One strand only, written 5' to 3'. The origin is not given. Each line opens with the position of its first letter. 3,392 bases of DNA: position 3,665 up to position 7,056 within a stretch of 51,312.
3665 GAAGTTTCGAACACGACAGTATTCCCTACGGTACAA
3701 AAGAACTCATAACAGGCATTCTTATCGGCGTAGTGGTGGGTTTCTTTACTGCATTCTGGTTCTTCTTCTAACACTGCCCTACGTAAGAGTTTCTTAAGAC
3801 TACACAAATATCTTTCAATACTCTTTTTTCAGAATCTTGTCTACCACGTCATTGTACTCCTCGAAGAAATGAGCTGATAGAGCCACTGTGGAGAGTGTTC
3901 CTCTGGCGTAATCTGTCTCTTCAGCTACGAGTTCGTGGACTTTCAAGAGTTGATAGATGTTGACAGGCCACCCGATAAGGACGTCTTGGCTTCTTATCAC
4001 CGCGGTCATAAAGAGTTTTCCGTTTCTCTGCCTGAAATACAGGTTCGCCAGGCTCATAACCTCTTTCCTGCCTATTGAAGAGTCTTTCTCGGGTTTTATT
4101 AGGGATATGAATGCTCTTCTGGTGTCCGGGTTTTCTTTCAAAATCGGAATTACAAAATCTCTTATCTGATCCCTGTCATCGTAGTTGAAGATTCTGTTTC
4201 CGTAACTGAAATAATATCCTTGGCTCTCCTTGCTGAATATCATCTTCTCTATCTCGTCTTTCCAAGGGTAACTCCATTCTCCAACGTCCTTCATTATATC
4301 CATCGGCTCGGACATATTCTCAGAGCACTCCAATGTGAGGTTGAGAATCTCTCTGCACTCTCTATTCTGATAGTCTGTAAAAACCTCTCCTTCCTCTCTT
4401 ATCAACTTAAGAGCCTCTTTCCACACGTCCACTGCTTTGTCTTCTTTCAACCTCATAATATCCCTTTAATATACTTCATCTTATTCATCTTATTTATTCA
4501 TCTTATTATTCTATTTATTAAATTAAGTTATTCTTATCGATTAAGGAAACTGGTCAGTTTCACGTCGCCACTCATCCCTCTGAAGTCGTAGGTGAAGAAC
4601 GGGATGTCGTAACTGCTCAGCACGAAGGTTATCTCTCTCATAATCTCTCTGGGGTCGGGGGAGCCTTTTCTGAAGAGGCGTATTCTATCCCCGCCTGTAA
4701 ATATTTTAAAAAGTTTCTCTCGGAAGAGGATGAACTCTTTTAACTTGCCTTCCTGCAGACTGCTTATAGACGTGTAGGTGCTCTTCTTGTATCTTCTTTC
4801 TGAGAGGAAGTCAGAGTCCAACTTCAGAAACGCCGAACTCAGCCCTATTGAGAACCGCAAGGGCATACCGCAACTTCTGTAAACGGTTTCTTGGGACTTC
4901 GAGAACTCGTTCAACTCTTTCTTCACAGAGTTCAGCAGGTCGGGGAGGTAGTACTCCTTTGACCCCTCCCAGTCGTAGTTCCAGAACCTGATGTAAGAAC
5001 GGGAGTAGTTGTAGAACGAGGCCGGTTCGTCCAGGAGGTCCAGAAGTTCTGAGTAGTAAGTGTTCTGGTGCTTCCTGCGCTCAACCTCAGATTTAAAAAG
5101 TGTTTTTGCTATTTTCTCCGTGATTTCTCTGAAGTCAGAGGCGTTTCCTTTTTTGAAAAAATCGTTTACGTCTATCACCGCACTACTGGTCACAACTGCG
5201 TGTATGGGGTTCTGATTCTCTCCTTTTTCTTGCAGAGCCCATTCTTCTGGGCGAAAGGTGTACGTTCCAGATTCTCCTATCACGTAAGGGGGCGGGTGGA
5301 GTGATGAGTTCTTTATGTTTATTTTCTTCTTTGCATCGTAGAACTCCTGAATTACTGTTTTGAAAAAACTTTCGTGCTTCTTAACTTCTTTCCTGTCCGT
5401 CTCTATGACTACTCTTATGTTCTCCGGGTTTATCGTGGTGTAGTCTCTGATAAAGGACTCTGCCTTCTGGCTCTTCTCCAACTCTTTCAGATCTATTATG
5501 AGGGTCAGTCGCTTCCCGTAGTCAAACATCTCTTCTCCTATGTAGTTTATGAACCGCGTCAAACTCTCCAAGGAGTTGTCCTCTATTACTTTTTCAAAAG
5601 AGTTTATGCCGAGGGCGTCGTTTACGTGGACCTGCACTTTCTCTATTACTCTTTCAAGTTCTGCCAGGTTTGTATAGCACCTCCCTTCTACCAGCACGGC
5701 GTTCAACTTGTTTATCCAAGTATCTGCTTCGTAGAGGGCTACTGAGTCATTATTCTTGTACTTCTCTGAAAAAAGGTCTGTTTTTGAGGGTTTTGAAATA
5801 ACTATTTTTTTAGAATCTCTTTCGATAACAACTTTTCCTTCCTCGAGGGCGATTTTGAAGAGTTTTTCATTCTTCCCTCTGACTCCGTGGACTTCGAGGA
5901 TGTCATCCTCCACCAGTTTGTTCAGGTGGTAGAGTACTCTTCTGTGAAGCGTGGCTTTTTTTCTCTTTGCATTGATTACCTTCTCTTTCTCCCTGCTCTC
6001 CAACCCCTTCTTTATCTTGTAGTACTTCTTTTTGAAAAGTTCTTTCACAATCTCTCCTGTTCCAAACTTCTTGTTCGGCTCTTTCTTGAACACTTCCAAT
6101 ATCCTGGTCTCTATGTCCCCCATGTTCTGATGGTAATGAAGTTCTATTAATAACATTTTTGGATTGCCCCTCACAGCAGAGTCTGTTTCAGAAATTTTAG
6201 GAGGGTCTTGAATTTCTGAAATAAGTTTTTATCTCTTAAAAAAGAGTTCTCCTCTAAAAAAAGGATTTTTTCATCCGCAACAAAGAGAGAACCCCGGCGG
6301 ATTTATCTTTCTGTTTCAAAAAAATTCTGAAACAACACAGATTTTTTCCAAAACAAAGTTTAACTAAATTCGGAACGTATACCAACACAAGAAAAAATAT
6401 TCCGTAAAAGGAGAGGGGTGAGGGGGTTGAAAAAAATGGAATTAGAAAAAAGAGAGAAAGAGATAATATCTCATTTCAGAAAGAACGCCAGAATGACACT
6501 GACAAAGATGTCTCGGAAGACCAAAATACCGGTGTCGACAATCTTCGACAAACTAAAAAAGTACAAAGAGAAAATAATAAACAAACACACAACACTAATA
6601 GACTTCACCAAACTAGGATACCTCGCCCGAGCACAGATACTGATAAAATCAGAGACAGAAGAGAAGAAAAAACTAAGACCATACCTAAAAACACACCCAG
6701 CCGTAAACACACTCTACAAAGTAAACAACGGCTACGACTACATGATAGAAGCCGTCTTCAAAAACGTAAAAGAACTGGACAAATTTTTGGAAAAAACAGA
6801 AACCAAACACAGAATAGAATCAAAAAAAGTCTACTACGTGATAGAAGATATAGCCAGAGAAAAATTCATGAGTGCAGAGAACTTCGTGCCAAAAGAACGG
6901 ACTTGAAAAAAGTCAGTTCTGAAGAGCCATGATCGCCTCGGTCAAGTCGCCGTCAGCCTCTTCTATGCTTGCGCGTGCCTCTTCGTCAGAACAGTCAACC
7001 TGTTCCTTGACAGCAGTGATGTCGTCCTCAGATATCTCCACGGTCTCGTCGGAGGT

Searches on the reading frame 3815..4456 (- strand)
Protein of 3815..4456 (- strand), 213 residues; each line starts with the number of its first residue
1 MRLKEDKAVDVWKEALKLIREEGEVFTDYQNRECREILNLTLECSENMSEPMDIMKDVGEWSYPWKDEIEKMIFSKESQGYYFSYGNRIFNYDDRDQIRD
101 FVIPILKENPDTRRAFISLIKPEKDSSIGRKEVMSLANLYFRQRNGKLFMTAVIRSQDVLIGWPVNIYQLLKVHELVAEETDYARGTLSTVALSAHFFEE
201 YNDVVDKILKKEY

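Call 32: search_protein_families(library=pfam, proteins=[window:3815-4456:-], max_evalue=0.01)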
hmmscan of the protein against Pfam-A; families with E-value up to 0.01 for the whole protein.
window:3815-4456:- (213 aa): 1 family
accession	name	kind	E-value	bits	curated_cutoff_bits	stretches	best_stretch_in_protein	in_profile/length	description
PF00303.24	Thymidylat_synt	-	3.2e-14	53.1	24.3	1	80-212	91-225/266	Thymidylate synthase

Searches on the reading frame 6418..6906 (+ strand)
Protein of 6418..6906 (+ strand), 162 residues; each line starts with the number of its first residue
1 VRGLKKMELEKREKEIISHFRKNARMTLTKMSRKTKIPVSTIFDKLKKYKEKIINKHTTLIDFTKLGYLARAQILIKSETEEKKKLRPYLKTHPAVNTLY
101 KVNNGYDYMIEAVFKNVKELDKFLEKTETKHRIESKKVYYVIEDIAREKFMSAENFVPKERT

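Call 32: search_protein_families(library=pfam, proteins=[window:6418-6906:+], max_evalue=0.01)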
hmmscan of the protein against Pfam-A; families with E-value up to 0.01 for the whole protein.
window:6418-6906:+ (162 aa): 4 families
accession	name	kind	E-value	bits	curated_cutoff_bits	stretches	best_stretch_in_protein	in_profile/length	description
PF01037.27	AsnC_trans_reg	-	1.9e-07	31.3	25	1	83-127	11-56/73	Lrp/AsnC ligand binding domain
PF13412.12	HTH_24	-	0.00058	19.8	21.9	1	10-51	2-43/48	Winged helix-turn-helix DNA-binding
PF12491.13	ApoB100_C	-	0.0041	17.5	27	0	42-64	9-31/57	Apolipoprotein B100 C terminal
PF18074.6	PriA_C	-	0.0098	17.1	26.9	0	92-142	41-91/95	Primosomal protein N C-terminal domain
